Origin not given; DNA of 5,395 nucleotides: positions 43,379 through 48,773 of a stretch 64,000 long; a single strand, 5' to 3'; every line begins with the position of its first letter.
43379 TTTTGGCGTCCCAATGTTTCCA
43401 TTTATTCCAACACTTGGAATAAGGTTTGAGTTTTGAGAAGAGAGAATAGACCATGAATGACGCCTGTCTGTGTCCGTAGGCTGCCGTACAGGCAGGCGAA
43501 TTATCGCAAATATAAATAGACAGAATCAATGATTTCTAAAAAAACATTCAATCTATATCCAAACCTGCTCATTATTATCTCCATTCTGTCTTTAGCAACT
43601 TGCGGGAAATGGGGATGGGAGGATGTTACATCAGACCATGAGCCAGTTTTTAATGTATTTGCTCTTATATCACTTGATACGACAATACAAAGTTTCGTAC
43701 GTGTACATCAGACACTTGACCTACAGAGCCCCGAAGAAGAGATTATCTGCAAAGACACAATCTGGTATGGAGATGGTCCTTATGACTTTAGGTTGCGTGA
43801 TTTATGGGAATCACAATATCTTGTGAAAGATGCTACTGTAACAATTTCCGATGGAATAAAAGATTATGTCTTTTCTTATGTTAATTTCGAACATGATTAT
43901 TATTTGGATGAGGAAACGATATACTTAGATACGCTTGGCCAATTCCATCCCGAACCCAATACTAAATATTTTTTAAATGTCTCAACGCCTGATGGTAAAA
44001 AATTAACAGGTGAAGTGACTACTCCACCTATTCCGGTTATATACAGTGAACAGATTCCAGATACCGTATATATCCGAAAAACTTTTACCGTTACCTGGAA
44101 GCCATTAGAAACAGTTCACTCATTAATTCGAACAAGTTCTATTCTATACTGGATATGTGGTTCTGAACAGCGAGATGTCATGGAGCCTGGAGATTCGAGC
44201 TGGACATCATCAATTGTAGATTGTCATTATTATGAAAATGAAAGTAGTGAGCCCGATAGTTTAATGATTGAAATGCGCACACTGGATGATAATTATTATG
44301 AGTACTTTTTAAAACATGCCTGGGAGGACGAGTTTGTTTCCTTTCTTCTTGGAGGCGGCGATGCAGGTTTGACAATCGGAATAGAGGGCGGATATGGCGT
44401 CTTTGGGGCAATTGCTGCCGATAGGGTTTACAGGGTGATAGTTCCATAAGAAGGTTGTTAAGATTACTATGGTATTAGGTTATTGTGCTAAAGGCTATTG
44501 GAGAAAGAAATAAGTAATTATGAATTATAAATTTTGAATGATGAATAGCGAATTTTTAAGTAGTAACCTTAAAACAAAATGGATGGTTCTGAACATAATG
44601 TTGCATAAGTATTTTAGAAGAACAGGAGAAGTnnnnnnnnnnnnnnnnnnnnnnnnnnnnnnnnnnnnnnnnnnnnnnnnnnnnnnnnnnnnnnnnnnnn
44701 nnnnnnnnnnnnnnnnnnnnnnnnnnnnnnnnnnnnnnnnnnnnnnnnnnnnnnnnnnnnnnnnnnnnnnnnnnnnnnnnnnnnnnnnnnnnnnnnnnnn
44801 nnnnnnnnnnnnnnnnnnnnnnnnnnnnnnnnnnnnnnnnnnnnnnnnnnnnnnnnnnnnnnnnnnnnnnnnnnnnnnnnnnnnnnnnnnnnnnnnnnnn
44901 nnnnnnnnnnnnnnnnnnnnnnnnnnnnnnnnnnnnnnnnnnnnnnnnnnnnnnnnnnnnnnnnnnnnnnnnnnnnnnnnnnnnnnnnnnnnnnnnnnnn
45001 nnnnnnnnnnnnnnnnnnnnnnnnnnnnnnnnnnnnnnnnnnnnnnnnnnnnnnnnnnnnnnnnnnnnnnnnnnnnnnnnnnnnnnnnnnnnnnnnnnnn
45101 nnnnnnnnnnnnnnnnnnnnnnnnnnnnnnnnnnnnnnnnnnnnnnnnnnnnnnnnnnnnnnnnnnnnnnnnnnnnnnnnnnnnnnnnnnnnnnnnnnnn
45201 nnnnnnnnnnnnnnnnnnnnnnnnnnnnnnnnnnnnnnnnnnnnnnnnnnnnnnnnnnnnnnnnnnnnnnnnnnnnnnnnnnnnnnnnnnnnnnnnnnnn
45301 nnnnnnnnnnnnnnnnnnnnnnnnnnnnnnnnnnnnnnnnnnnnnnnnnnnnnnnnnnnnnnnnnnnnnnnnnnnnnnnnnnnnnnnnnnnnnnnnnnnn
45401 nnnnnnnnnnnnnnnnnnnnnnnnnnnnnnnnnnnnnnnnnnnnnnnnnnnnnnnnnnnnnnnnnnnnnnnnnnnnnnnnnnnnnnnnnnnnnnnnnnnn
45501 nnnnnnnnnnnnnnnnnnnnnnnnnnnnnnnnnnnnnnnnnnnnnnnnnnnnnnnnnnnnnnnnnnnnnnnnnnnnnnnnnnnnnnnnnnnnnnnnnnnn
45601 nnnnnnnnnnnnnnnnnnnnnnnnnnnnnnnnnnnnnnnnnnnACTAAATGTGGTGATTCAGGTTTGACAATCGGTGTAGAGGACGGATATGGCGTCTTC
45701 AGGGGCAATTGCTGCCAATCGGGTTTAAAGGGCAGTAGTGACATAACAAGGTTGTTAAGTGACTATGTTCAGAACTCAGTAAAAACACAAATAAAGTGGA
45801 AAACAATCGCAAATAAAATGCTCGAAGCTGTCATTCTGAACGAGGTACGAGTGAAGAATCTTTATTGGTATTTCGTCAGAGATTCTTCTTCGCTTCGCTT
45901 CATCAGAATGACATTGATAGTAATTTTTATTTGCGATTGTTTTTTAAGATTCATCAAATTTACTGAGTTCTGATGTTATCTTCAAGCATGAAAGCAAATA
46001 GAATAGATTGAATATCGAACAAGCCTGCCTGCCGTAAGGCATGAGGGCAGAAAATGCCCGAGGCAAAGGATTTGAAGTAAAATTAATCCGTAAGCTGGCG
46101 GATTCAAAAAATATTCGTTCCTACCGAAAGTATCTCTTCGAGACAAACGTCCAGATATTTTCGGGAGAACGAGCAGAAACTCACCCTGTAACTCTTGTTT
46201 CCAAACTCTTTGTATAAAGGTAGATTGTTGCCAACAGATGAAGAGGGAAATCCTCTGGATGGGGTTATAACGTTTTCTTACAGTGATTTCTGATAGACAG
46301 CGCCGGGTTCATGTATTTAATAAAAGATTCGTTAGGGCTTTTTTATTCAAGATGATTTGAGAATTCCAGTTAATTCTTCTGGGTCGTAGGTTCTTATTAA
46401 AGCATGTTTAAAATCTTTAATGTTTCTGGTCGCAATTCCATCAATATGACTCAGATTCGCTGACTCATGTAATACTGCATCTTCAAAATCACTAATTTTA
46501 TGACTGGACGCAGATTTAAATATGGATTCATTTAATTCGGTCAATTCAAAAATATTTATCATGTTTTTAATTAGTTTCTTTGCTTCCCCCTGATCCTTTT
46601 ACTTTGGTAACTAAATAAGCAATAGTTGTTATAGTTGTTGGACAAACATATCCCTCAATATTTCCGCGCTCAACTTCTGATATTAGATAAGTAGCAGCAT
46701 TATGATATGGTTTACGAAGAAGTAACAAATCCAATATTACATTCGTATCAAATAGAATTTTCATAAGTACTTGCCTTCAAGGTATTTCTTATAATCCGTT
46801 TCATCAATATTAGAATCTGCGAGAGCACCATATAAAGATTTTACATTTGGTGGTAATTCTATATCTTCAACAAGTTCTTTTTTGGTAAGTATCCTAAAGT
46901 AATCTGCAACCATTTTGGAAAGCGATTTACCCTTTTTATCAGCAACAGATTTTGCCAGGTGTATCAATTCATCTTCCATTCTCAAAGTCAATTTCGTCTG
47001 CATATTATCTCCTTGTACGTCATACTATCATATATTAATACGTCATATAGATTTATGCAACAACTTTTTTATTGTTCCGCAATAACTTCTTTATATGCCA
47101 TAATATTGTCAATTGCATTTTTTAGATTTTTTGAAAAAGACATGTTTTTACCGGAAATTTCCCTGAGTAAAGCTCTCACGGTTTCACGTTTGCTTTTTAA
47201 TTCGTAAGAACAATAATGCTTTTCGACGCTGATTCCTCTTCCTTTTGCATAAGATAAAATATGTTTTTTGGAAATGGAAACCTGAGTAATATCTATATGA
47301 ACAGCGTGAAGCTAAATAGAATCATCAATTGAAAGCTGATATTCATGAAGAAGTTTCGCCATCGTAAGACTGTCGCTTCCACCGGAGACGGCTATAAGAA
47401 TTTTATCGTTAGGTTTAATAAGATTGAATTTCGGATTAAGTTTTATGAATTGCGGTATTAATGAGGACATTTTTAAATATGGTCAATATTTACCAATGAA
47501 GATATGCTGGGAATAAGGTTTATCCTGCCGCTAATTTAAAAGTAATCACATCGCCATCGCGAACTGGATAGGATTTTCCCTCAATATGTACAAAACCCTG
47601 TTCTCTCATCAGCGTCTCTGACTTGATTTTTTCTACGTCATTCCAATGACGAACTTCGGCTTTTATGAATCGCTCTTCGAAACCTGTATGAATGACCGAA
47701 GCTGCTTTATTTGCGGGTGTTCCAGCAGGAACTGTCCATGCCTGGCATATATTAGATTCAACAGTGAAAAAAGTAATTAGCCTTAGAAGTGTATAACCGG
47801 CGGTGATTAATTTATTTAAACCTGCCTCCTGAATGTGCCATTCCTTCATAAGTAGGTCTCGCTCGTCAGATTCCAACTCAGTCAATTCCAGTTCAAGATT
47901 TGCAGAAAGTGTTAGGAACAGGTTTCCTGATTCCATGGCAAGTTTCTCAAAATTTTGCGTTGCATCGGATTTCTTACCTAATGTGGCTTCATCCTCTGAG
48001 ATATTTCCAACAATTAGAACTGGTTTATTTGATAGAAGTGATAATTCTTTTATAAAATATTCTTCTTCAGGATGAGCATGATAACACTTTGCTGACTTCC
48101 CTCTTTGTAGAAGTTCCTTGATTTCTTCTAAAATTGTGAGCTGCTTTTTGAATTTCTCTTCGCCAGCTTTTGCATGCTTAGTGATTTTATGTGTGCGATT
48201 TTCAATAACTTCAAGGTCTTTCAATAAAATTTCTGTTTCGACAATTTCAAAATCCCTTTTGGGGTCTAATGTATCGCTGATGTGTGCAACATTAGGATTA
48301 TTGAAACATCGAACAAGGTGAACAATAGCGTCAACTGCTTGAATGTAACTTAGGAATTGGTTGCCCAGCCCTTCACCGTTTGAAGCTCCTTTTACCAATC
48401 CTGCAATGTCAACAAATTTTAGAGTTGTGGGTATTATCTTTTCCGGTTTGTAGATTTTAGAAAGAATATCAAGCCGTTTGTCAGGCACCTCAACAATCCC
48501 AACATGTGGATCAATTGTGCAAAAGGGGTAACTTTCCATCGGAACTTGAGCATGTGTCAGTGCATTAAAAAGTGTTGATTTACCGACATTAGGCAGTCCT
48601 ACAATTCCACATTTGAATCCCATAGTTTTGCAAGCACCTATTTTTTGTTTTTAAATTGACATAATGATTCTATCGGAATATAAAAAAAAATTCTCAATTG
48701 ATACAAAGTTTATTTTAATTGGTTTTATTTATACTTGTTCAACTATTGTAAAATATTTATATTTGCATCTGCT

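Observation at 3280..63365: Intergenic space is colonised by a combinatorial 'beads-on-a-string' system of short GC-rich hairpin modules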

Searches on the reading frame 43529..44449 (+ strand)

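Call 67: search_protein_families(library=pfam, proteins=[window:43529-44449:+], max_evalue=0.001)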
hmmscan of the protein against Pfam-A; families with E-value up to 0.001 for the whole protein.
window:43529-44449:+ (306 aa): 1 family
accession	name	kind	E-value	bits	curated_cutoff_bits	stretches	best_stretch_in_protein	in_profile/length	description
PF14054.11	DUF4249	-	2.7e-08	34.2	28.5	1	98-296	50-264/269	Domain of unknown function (DUF4249)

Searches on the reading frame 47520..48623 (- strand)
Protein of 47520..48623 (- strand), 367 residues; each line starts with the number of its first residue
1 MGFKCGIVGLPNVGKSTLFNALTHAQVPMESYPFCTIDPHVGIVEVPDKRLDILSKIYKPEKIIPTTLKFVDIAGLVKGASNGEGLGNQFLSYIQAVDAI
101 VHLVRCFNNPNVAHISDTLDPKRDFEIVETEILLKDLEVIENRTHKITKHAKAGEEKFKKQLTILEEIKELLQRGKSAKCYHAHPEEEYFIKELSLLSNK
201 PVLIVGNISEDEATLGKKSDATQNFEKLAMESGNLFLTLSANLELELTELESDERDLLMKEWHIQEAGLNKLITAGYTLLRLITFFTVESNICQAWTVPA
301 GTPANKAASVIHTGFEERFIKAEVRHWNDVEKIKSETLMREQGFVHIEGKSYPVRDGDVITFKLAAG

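Call 68: search_protein_families(library=pfam, proteins=[window:47520-48623:-], max_evalue=0.001)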
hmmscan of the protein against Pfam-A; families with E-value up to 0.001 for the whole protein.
window:47520-48623:- (367 aa): 4 families
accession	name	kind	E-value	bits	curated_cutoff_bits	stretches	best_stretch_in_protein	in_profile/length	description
PF06071.19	YchF-GTPase_C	-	2.5e-27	95.2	27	1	282-364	1-83/84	Protein of unknown function (DUF933)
PF01926.29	MMR_HSR1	-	4.9e-22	78.6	21.9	1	5-115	2-96/113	50S ribosome-binding GTPase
PF02421.24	FeoB_N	-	3.4e-07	30.4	27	1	5-53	3-51/156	Ferrous iron transport protein B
PF00350.29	Dynamin_N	-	7.9e-05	23.2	27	0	7-36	3-32/168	Dynamin family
